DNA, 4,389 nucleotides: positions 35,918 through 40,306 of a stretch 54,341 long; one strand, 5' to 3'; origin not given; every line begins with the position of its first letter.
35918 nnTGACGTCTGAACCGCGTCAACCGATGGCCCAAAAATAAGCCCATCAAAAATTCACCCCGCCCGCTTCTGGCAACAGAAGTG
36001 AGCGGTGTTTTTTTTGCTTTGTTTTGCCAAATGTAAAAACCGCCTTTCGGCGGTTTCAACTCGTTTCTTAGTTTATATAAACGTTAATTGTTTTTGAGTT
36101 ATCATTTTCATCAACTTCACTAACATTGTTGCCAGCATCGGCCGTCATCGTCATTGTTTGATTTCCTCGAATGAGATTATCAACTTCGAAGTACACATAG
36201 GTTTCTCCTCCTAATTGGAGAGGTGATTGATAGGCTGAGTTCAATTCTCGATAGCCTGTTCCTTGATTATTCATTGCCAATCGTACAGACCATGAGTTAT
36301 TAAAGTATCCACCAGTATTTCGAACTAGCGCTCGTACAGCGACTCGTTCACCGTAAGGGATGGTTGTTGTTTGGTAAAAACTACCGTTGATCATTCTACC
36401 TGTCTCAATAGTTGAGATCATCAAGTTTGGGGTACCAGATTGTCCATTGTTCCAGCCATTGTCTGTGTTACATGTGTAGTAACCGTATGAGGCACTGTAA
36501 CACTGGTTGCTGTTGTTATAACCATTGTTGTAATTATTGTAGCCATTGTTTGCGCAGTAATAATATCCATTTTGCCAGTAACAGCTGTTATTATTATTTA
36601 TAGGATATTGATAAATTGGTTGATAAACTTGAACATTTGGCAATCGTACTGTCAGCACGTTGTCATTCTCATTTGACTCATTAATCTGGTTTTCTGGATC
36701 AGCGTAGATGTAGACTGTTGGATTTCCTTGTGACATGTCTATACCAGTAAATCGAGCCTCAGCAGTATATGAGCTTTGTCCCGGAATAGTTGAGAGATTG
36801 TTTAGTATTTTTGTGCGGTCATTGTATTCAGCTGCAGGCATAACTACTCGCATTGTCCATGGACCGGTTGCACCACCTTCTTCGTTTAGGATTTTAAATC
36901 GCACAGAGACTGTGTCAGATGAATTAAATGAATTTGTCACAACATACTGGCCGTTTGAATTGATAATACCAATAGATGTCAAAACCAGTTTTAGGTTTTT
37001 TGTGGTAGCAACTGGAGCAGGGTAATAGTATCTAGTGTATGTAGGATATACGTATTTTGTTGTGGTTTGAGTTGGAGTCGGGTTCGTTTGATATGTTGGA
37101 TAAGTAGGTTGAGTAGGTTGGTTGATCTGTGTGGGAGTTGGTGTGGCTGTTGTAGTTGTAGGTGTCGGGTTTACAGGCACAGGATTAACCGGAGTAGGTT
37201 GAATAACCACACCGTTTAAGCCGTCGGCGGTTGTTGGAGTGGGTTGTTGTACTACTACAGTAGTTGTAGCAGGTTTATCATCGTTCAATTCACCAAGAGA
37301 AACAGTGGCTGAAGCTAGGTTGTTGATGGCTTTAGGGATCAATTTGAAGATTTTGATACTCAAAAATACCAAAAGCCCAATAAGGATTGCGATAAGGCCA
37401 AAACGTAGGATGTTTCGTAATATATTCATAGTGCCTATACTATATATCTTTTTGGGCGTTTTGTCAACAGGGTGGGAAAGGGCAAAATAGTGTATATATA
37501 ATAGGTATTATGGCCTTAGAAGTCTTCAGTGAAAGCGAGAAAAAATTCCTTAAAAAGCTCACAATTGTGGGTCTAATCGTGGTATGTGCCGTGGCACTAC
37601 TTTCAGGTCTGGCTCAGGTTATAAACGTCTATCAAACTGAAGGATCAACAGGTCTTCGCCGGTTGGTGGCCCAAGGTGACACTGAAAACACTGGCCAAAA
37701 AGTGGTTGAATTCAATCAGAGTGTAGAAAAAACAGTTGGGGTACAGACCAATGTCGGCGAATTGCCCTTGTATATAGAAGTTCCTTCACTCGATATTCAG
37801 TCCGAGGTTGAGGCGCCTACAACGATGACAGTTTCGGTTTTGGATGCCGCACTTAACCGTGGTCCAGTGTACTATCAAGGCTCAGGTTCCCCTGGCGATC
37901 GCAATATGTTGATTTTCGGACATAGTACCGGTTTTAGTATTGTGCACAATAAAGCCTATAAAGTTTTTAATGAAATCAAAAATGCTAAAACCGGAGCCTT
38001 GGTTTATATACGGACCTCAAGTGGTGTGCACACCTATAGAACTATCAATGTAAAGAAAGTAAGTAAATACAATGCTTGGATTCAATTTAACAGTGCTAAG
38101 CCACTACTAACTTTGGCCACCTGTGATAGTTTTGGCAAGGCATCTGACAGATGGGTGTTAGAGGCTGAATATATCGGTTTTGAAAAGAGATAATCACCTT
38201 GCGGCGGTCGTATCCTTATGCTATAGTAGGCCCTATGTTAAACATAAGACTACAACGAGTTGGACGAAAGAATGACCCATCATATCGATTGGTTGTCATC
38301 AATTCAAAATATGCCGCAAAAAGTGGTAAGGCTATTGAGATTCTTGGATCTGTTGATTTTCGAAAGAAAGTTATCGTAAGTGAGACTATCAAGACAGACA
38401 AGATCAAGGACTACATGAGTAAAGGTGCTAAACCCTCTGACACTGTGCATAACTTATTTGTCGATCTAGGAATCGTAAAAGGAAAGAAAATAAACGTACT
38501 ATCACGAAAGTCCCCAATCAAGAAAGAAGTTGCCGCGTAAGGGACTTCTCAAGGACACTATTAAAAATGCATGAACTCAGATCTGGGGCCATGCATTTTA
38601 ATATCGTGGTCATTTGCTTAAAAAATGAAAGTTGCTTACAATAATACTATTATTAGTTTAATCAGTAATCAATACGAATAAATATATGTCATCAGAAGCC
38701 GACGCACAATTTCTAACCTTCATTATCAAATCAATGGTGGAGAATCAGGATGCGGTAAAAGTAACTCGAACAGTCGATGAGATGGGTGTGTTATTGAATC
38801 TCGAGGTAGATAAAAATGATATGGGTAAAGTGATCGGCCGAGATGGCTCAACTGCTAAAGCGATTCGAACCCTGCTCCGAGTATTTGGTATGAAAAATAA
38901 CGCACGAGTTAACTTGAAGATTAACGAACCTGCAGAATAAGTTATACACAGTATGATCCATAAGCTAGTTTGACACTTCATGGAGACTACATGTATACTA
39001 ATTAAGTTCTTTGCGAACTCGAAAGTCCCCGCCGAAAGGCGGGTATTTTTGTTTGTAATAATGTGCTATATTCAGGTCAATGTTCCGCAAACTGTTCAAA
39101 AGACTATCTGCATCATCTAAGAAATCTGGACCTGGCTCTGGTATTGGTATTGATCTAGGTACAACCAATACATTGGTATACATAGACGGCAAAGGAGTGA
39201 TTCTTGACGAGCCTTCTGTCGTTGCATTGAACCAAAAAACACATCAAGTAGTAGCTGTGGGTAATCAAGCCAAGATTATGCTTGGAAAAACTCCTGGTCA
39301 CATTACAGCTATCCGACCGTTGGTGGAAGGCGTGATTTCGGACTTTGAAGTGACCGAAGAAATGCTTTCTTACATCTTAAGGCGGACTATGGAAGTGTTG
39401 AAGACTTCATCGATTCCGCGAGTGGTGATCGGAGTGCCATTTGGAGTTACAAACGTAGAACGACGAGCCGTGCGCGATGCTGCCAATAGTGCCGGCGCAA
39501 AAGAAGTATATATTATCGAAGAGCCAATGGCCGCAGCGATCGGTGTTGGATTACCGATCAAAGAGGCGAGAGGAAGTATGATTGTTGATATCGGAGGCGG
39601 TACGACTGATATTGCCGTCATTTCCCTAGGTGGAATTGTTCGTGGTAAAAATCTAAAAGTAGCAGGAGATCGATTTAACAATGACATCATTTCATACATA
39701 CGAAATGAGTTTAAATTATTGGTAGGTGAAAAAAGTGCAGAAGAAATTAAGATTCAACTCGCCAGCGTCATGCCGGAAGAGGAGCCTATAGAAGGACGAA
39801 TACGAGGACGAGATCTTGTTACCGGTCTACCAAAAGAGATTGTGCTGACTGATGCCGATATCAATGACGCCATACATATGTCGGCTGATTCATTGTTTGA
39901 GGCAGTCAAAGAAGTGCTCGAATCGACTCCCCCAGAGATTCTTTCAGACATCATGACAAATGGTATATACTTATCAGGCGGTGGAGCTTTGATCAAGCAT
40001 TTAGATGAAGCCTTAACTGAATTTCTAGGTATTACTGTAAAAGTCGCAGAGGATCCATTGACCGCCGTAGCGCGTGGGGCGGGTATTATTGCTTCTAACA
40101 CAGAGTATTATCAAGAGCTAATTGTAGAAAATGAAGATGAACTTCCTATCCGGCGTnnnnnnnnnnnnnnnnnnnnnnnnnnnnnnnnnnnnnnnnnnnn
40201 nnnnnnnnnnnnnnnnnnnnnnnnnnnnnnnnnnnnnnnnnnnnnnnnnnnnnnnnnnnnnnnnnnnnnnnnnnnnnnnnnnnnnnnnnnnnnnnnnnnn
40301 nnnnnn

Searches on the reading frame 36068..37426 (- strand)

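Call 90: search_protein_families(library=pfam, proteins=[window:36068-37426:-], max_evalue=0.001)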
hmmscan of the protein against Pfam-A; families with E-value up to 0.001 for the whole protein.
window:36068-37426:- (452 aa): 1 family
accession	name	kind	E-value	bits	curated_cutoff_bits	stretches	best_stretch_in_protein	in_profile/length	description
PF07705.17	CARDB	-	2.3e-14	53.9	22.7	2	352-446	11-100/101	CARDB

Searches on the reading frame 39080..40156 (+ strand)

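Call 90: search_protein_families(library=pfam, proteins=[window:39080-40156:+], max_evalue=0.001)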
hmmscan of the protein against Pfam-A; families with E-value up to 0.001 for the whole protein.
window:39080-40156:+ (359 aa): 6 families
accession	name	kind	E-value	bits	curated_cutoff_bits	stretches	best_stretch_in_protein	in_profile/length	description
PF06723.19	MreB_Mbl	-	1e-130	435.8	27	1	21-343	3-324/327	MreB/Mbl protein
PF00012.26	HSP70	-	3.8e-20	72.1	20.6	1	90-338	112-372/599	Hsp70 protein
PF14450.12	FtsA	-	1.9e-11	44.9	31.8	1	168-325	2-112/127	Cell division protein FtsA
PF00022.25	Actin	-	6.3e-09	35.3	27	1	44-211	30-192/410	Actin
PF11104.14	PilM_2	-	4.4e-05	23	27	0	294-324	276-306/340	Type IV pilus assembly protein PilM;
PF06277.17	EutA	-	0.001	18.5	27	0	167-221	146-204/475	Ethanolamine utilisation protein EutA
